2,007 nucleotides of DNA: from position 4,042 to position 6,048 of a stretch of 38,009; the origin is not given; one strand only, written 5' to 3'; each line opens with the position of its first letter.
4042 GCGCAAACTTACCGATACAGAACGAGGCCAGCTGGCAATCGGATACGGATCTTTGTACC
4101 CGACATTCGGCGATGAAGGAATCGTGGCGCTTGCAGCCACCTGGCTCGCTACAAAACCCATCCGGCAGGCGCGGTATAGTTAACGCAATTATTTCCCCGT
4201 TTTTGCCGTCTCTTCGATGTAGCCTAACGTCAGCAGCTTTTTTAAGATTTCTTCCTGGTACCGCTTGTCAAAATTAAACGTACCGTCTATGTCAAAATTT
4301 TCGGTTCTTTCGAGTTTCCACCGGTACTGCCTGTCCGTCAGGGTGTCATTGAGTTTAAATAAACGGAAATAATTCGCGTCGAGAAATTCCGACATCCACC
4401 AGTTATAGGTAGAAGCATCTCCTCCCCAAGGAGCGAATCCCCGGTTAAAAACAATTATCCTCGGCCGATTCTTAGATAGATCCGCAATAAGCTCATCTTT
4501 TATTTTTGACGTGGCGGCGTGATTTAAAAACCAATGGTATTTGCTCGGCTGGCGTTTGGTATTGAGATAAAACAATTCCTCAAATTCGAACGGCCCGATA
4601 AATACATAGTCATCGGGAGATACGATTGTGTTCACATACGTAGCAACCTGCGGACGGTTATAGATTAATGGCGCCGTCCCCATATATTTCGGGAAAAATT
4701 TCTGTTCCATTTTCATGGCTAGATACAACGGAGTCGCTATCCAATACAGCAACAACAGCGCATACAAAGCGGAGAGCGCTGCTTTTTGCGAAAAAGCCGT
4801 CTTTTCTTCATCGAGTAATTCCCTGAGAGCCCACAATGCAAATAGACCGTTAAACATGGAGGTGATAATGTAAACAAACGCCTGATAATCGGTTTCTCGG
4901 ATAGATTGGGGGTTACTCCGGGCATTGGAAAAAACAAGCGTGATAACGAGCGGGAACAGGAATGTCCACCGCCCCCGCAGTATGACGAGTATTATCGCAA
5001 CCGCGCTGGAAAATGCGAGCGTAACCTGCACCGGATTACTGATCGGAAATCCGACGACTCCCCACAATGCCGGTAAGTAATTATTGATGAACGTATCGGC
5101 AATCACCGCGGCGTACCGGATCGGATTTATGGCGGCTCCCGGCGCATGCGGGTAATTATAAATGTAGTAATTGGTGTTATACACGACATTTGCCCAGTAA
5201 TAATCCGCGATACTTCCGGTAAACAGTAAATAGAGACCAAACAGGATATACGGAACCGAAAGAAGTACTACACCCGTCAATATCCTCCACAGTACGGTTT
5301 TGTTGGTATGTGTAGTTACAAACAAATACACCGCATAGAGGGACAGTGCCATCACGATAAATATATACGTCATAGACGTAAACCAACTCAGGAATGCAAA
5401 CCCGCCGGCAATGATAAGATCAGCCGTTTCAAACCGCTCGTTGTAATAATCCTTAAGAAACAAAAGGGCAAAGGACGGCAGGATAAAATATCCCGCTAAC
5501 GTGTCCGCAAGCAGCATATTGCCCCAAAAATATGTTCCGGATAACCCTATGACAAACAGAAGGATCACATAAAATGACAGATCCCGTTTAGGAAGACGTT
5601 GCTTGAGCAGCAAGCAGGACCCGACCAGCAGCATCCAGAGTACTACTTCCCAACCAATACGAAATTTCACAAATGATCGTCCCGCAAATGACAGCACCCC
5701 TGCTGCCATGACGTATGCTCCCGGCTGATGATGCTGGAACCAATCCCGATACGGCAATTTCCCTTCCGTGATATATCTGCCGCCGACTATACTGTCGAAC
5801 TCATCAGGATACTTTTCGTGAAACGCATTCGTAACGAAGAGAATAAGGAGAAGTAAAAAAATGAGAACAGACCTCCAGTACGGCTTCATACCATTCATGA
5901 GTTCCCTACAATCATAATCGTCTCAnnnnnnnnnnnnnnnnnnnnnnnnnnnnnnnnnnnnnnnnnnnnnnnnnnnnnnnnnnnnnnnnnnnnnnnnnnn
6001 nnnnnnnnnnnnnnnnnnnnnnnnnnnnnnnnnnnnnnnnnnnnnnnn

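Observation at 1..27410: Eleven GT-C-type membrane glycosyltransferase candidates occupy about 46% of the window, with no recognisable priming, polymerising or export machinery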

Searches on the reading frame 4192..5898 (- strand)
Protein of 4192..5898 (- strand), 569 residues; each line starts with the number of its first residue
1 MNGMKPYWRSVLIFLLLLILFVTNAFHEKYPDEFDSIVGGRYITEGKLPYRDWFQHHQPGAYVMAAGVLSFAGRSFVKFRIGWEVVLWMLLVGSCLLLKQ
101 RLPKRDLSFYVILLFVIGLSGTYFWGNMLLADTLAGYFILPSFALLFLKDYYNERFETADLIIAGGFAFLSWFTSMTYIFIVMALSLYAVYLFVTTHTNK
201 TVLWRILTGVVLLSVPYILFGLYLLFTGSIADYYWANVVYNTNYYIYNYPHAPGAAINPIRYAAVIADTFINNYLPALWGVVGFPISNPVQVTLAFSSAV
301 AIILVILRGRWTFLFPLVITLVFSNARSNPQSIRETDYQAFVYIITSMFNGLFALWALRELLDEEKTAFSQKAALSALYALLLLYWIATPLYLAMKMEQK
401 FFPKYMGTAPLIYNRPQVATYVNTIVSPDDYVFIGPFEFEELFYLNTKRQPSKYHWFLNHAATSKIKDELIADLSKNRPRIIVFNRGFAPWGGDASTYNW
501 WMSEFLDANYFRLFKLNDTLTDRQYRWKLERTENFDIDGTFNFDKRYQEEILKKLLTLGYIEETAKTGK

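Call 4: search_protein_families(library=pfam, proteins=[window:4192-5898:-], max_evalue=0.01)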
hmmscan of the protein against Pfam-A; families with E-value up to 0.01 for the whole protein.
window:4192-5898:- (569 aa): 0 families

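Call 7: search_protein_families(library=ncbifam, proteins=[window:4192-5898:-], max_evalue=0.1)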
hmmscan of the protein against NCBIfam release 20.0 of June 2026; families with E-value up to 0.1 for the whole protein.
window:4192-5898:- (569 aa): 0 families

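Call 12: find_homologous_proteins(query=window:4192-5898:-)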
Query window:4192-5898:- (569 aa): 297 proteins with E <= 0.001 among 8000 candidates; the best 120 are listed.
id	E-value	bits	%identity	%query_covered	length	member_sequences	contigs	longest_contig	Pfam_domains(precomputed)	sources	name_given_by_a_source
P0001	0.0e+0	1296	100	100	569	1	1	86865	-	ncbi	-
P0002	0.0e+0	1171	88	100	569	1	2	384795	-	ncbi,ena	-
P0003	0.0e+0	1167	88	100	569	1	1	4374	-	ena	-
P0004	0.0e+0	1109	84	98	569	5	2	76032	-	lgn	-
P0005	0.0e+0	1098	84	97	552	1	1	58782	-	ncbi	-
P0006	0.0e+0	1098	85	96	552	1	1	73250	-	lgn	-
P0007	0.0e+0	1098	83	100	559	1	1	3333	-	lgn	-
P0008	0.0e+0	1080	82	99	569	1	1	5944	-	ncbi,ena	-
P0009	0.0e+0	1069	81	99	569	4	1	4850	-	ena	-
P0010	0.0e+0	1063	80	99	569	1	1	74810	-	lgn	-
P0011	0.0e+0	1058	80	100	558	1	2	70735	-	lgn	-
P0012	0.0e+0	1041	79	99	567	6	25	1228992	-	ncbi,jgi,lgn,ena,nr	ncbi:hypothetical protein KJZ67_03985 [Patescibacteria group bacterium]|nr:hypothetical protein [Pat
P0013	0.0e+0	1031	78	99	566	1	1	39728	-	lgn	-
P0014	0.0e+0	1029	77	100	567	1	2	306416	-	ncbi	-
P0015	0.0e+0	1027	78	100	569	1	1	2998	-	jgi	-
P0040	1.9e-233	794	61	99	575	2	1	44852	PF26265.1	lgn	-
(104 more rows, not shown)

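Call 13: find_encoding_contigs(protein=P0001, flank=10000, max_places=3)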
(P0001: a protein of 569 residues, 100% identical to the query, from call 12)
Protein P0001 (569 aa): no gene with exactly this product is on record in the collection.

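Call 14: find_encoding_contigs(protein=P0002, flank=10000, max_places=3)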
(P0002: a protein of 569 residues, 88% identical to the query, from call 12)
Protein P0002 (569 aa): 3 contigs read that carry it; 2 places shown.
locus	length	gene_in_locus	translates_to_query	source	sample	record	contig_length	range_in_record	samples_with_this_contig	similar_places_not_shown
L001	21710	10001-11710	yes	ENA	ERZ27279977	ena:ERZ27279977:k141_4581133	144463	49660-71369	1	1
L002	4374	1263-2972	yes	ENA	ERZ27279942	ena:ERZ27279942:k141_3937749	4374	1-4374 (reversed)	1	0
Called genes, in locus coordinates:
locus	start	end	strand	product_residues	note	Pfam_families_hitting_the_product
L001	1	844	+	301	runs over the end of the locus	PF00535:Glycos_transf_2, PF13641:Glyco_tranf_2_3 (weak)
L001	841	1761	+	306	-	PF00535:Glycos_transf_2, PF13641:Glyco_tranf_2_3, PF13632:Glyco_trans_2_3 (weak)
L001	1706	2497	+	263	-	PF00535:Glycos_transf_2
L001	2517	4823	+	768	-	PF09586:YfhO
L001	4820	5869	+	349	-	PF13439:Glyco_transf_4, PF00534:Glycos_transf_1, PF13692:Glyco_trans_1_4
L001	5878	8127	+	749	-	PF09586:YfhO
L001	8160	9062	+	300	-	PF00535:Glycos_transf_2, PF13506:Glyco_transf_21 (weak), PF13641:Glyco_tranf_2_3, PF13632:Glyco_trans_2_3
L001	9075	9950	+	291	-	PF13489:Methyltransf_23, PF08241:Methyltransf_11, PF08242:Methyltransf_12, PF13649:Methyltransf_25, PF13847:Methyltransf_31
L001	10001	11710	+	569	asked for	-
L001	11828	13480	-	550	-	-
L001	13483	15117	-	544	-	PF02366:PMT, PF13231:PMT_2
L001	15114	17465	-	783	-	PF09586:YfhO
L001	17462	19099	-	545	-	PF09586:YfhO (faint), PF10131:PTPS_related, PF11847:GT-C_AftD (weak)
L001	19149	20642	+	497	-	PF13231:PMT_2 (weak)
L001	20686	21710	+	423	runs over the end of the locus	PF09594:GT87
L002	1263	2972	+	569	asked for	-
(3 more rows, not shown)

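Call 15: find_encoding_contigs(protein=P0012, flank=10000, max_places=3)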
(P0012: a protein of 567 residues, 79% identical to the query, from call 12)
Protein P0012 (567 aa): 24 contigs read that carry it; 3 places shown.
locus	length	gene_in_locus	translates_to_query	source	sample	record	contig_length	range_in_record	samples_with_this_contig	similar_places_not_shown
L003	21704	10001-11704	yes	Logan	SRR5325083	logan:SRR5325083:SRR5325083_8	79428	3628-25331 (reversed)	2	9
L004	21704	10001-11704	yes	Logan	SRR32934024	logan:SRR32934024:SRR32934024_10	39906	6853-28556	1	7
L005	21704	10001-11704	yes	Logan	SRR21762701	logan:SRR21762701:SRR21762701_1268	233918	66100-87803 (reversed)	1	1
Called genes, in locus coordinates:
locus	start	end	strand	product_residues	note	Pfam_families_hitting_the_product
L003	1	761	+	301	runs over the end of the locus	PF00535:Glycos_transf_2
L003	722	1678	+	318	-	PF00535:Glycos_transf_2, PF13641:Glyco_tranf_2_3, PF13632:Glyco_trans_2_3 (faint)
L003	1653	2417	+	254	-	PF00535:Glycos_transf_2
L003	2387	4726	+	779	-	PF09586:YfhO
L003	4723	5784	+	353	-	PF13439:Glyco_transf_4, PF00534:Glycos_transf_1, PF13692:Glyco_trans_1_4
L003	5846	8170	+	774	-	PF09586:YfhO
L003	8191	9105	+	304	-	PF00535:Glycos_transf_2, PF13506:Glyco_transf_21 (weak), PF13641:Glyco_tranf_2_3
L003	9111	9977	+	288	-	PF08003:Methyltransf_9 (weak), PF13489:Methyltransf_23, PF13649:Methyltransf_25, PF13847:Methyltransf_31, PF08241:Methyltransf_11, PF08242:Methyltransf_12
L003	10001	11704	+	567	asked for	-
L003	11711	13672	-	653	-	-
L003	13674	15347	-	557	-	-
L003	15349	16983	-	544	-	PF02366:PMT, PF13231:PMT_2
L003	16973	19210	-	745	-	PF09586:YfhO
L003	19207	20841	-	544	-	PF10131:PTPS_related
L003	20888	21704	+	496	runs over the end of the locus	PF13231:PMT_2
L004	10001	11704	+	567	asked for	-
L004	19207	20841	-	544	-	PF11847:GT-C_AftD (faint), PF10131:PTPS_related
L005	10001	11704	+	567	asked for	-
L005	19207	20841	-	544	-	PF10131:PTPS_related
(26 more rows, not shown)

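Call 19: search_solved_structures(query=A1, max_evalue=10)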
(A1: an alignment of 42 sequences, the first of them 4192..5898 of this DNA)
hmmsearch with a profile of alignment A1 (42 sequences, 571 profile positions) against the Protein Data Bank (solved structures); distinct sequences matched with E-value up to 10: 39.
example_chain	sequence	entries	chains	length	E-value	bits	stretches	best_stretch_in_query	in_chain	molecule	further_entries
9fap_C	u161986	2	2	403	0.028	16.5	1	76-203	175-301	Isoform 2 of Gamma-aminobutyric acid receptor subunit gamma-2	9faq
9fau_C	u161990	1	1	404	0.028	16.4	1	76-203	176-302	Isoform 2 of Gamma-aminobutyric acid receptor subunit gamma-2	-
9faj_C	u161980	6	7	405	0.028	16.4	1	76-203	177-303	Isoform 2 of Gamma-aminobutyric acid receptor subunit gamma-2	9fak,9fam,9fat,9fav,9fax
9faw_C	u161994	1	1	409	0.029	16.4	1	76-203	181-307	Isoform 2 of Gamma-aminobutyric acid receptor subunit gamma-2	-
9oum_D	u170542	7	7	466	0.036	16.1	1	76-203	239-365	Gamma-aminobutyric acid receptor subunit gamma-2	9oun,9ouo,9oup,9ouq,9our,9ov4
6dw0_D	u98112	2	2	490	0.037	16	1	76-203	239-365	Gamma-aminobutyric acid receptor subunit gamma-2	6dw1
9rge_C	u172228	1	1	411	0.054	15.5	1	76-204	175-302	Gamma-aminobutyric acid receptor subunit gamma-2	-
9fas_C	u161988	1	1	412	0.054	15.5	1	76-204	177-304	Isoform 1 of Gamma-aminobutyric acid receptor subunit gamma-2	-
9rgd_C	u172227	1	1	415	0.055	15.5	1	76-204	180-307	Gamma-aminobutyric acid receptor subunit gamma-2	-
9crs_E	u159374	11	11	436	0.061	15.3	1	76-204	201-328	Gamma-aminobutyric acid receptor subunit gamma-2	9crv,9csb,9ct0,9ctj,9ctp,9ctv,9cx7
9cxa_E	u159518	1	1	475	0.069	15.1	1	76-204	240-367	Gamma-aminobutyric acid receptor subunit gamma-2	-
8foi_D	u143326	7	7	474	0.069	15.1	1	76-204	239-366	Gamma-aminobutyric acid receptor subunit gamma-2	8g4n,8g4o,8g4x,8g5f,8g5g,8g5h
7qna_C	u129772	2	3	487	0.073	15.1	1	76-204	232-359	Gamma-aminobutyric acid receptor subunit gamma-2 | Gamma-aminobutyric acid type A receptor subunit gamma2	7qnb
6hug_C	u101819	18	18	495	0.075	15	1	76-204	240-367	Gamma-aminobutyric acid receptor subunit gamma-2 | GABA(A) receptor subunit gamma-2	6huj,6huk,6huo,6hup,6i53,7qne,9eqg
7qn5_A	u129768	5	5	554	0.25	13.3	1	91-205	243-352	Gamma-aminobutyric acid receptor subunit alpha-4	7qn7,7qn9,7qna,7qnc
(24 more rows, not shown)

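Call 21: search_protein_families(library=pfam, proteins=[window:4192-5898:-, P0040], max_evalue=10)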
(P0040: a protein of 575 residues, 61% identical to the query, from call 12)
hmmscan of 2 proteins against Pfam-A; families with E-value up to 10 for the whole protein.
window:4192-5898:- (569 aa): 0 families

P0040 (575 aa): 0 families

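Call 26: predict_structure(alignment_id=A1)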
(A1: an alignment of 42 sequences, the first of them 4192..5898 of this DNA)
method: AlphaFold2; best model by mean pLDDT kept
length: 569 residues; sequences in the alignment: 42
mean_pLDDT: 92.6   pTM: 0.90
mean pLDDT of the five models: 92.6, 92.3, 92.3, 91.6, 91.4
residues with pLDDT >= 90: 443; 70-90: 116; 50-70: 9; < 50: 1
segments of 3 or more residues with pLDDT < 50: none
pLDDT, mean of each block of 10 residues (from residue 1): 78 96 92 94 95 93 97 96 98 97 95 97 95 97 98 94 98 94 97 84 93 97 97 92 78 78 90 93 92 97 95 96 88 90 97 96 87 94 97 96 92 91 94 93 92 88 90 96 89 81 95 93 91 87 96 96 82
secondary structure, 60 per line:
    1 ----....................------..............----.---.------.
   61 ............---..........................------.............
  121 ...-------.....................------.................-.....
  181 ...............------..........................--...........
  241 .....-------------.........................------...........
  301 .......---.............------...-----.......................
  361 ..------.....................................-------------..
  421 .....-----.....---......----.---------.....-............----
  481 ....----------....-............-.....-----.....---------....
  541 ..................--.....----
elements in order: H5-24 H31-44 H60-72 H76-101 H108-123 H131-151 H158-174 H176-195 H202-227 H230-245 H259-283 H290-307 H311-323 H338-362 H369-405 H419-425 E431-435 H439-444 H459-463 H465-476 E481-484 H495-498 H500-509 H513-517 E523-527 H537-540 E541-544 H545-558 E561-565

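Call 30: fold_search(model_id=the predicted structure, library=pdb)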
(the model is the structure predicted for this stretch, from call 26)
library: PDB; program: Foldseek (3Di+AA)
matches with E <= 10: 358; with E <= 0.001: 12
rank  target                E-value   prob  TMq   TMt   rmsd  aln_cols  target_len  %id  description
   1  9n9j_I                1.6e-05  1.00  0.43  0.37  12.4       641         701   11  Structure of a GRP94 folding intermediate engaged with a CCDC134- and FKBP11-bound secretory translocon (released 2025-11-19)
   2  6s7o_A                4.6e-05  1.00  0.47  0.42  12.6       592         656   11  Cryo-EM structure of human oligosaccharyltransferase complex OST-A (released 2019-12-18)
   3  6ftg_5                7.4e-05  1.00  0.45  0.41  14.9       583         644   10  Subtomogram average of OST-containing ribosome-translocon complexes from canine rough microsomal membranes (released 2018-03-21)
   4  3rce_A                8.4e-05  1.00  0.40  0.34  10.7       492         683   12  Bacterial oligosaccharyltransferase PglB (released 2011-06-15)
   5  8b6l_I                1.3e-04  1.00  0.40  0.35  12.3       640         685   11  Subtomogram average of the human Sec61-TRAP-OSTA-translocon (released 2022-12-07)
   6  6ezn_F                1.7e-04  1.00  0.47  0.42  13.2       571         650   11  Cryo-EM structure of the yeast oligosaccharyltransferase (OST) complex (released 2018-01-17)
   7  6s7t_A                2.2e-04  1.00  0.44  0.37  12.4       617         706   11  Cryo-EM structure of human oligosaccharyltransferase complex OST-B (released 2019-12-18)
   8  5ogl_A                2.6e-04  1.00  0.38  0.32  10.1       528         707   12  Structure of bacterial oligosaccharyltransferase PglB in complex with an acceptor peptide and an lipid-linked oligosac (released 2017-10-25)
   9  8agc_A                2.7e-04  1.00  0.45  0.38  11.9       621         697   12  Structure of yeast oligosaccharylransferase complex with lipid-linked oligosaccharide and non-acceptor peptide bound (released 2022-12-07)
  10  8if8_B                4.7e-04  1.00  0.38  0.36  11.8       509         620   12  Arabinosyltransferase AftA (released 2023-05-31)
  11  6gxc_A                5.6e-04  1.00  0.38  0.32  10.2       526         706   11  Bacterial oligosaccharyltransferase PglB in complex with an inhibitory peptide and a reactive lipid-linked oligosaccha (released 2018-11-14)
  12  5ezm                  9.4e-04  1.00  0.42  0.43  12.2       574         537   10  Crystal Structure of ArnT from Cupriavidus metallidurans in the apo state (released 2016-02-17)
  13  5f15                  1.3e-03  1.00  0.44  0.46  12.2       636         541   12  Crystal Structure of ArnT from Cupriavidus metallidurans bound to Undecaprenyl phosphate (released 2016-02-17)
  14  7zlh_A                1.9e-03  1.00  0.36  0.32  15.0       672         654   10  Cryo-EM structure of C-mannosyltransferase CeDPY19, in apo state, bound to CMT2-Fab and anti-Fab nanobody (released 2023-01-11)
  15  8imx_U                3.2e-02  0.98  0.30  0.38  18.2       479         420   10  Cryo-EM structure of GPI-T with a chimeric GPI-anchored protein (released 2023-08-16)
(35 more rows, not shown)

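Call 35: find_related_loci(query=L001:15114-17462:-, collection=genome_contigs, flank=10000)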
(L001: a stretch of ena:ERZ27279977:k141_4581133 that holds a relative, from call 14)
Query L001:15114-17462:- (782 aa) in genome_contigs; peptide patterns used: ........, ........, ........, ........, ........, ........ (x = any residue, [..] = any of these).
98 stretches matched a pattern; 28 encode a relative of the query (tblastn E <= 1e-3); 27 distinct loci.
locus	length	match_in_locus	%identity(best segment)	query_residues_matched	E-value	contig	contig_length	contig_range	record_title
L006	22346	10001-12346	100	1-782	0e+0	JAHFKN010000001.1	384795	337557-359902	MAG: Candidatus Gottesmanbacteria bacterium isolate nzgw410 NODE_16_length_384796_cov_19.669238, whole genome shotgun se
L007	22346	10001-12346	74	2-780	0e+0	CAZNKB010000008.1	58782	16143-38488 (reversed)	MAG TPA_asm: uncultured Gammaproteobacteria bacterium isolate SRP173033_co3_60 genome assembly, contig: NODE_464_length_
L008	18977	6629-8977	66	2-782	0e+0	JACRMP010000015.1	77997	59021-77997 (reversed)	MAG: Candidatus Gottesmanbacteria bacterium isolate NC_groundwater_1910_Pr3_S2p5_48_11 SR2-18-S2p5_coassembly_scaffold_1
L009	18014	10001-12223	64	2-781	0e+0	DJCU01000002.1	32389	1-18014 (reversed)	MAG TPA_asm: Candidatus Gottesmanbacteria bacterium UBA5942 UBA5942_contig_686, whole genome shotgun sequence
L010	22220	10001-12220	62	2-780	0e+0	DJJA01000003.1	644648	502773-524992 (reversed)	MAG TPA_asm: Candidatus Gottesmanbacteria bacterium UBA6580 UBA6580_contig_80, whole genome shotgun sequence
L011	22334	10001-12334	62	5-781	0e+0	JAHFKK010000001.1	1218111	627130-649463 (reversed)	MAG: Candidatus Gottesmanbacteria bacterium isolate nzgw408 NODE_1_length_1218112_cov_6.992134, whole genome shotgun seq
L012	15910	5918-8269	61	1-780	0e+0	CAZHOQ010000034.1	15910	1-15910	MAG TPA_asm: uncultured Gammaproteobacteria bacterium isolate SRP093185_co1_203 genome assembly, contig: NODE_2445_lengt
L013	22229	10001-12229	59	5-782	0e+0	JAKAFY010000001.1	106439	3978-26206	MAG: bacterium isolate WY2.bin139 NODE_250_length_106439_cov_2.005597, whole genome shotgun sequence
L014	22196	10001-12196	67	3-782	0e+0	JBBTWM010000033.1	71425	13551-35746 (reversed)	MAG: Patescibacteria group bacterium isolate H41-bin127_1 H41_bin127_1_000000000033, whole genome shotgun sequence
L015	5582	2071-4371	38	12-759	4e-170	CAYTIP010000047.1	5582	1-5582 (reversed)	MAG TPA_asm: uncultured Gammaproteobacteria bacterium isolate SRP220891_co1_172 genome assembly, contig: NODE_29010_leng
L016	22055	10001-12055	36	29-781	2e-136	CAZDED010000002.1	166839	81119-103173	MAG TPA_asm: uncultured Gammaproteobacteria bacterium isolate SRP278252_co2_138 genome assembly, contig: NODE_100_length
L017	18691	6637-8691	34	29-781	9e-135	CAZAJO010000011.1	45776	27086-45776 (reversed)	MAG TPA_asm: uncultured Gammaproteobacteria bacterium isolate SRP342105_co1_429 genome assembly, contig: NODE_983_length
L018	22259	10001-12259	32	19-776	6e-129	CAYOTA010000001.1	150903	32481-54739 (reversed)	MAG TPA_asm: uncultured Gammaproteobacteria bacterium isolate SRP302895_co1_52 genome assembly, contig: NODE_215_length_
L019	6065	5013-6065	49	9-354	2e-107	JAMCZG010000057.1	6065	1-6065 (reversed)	MAG: Patescibacteria group bacterium isolate FK_Sedi_B_Bin.314 NODE_57356_length_6065_cov_3.43617, whole genome shotgun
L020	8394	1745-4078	30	29-777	1e-96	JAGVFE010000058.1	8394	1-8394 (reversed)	MAG: Candidatus Woesebacteria bacterium isolate DeMMO2_52 c_000000080087, whole genome shotgun sequence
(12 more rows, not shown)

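Call 38: search_protein_families(library=pfam, proteins=[L006:579-2249:-, L006:2224-3903:-, L006:3890-5509:-, L006:5509-7044:-, L006:6824-8314:-, L006:8364-9998:+], max_evalue=0.01)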
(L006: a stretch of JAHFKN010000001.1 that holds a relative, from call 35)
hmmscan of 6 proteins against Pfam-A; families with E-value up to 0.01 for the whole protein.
L006:579-2249:- (557 aa): 1 family
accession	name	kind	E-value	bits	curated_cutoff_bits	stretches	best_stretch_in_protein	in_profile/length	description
PF13231.12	PMT_2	-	2.3e-10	41.4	26.1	1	81-242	3-158/160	Dolichyl-phosphate-mannose-protein mannosyltransferase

L006:2224-3903:- (560 aa): 1 family
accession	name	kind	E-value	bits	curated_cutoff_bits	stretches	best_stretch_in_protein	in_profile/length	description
PF13231.12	PMT_2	-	1.2e-06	29.3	26.1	1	71-241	2-158/160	Dolichyl-phosphate-mannose-protein mannosyltransferase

L006:3890-5509:- (540 aa): 2 families
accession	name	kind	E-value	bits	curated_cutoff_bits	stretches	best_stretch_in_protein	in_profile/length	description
PF13231.12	PMT_2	-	5.1e-13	50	26.1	1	71-233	2-157/160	Dolichyl-phosphate-mannose-protein mannosyltransferase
PF02366.24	PMT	-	2.7e-08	34.1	22.7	1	16-223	5-220/245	Dolichyl-phosphate-mannose-protein mannosyltransferase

L006:5509-7044:- (512 aa): 1 family
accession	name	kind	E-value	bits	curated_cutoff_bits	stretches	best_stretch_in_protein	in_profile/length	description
PF09594.16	GT87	-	2.9e-08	34.2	25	1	268-476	24-230/237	Glycosyltransferase family 87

L006:6824-8314:- (497 aa): 1 family
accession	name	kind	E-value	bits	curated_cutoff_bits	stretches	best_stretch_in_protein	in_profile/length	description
PF13231.12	PMT_2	-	1.3e-06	29.2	26.1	1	86-218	26-154/160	Dolichyl-phosphate-mannose-protein mannosyltransferase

L006:8364-9998:+ (545 aa): 3 families
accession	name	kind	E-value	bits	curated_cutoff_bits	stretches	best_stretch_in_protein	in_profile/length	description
PF10131.15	PTPS_related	-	4.6e-20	72.1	26.4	1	75-385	7-303/621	6-pyruvoyl-tetrahydropterin synthase related domain; membrane protein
PF09586.16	YfhO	-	4.9e-07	28.9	28.5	1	470-510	785-822/835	Bacterial membrane protein YfhO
PF11847.13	GT-C_AftD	-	2.1e-06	26.5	26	1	108-237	89-216/661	Alpha-(1->3)-arabinofuranosyltransferase, N-terminal GT-C domain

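Call 59: find_related_loci(query=L006:579-2249:-, collection=metagenome_contigs, flank=10000)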
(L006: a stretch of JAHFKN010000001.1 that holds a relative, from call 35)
Query L006:579-2249:- (557 aa) in metagenome_contigs; peptide patterns used: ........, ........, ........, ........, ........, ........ (x = any residue, [..] = any of these).
48 stretches matched a pattern; 1 encode a relative of the query (tblastn E <= 1e-3); 1 distinct loci.
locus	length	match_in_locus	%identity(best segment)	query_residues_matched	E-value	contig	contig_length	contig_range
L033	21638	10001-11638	92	12-557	0e+0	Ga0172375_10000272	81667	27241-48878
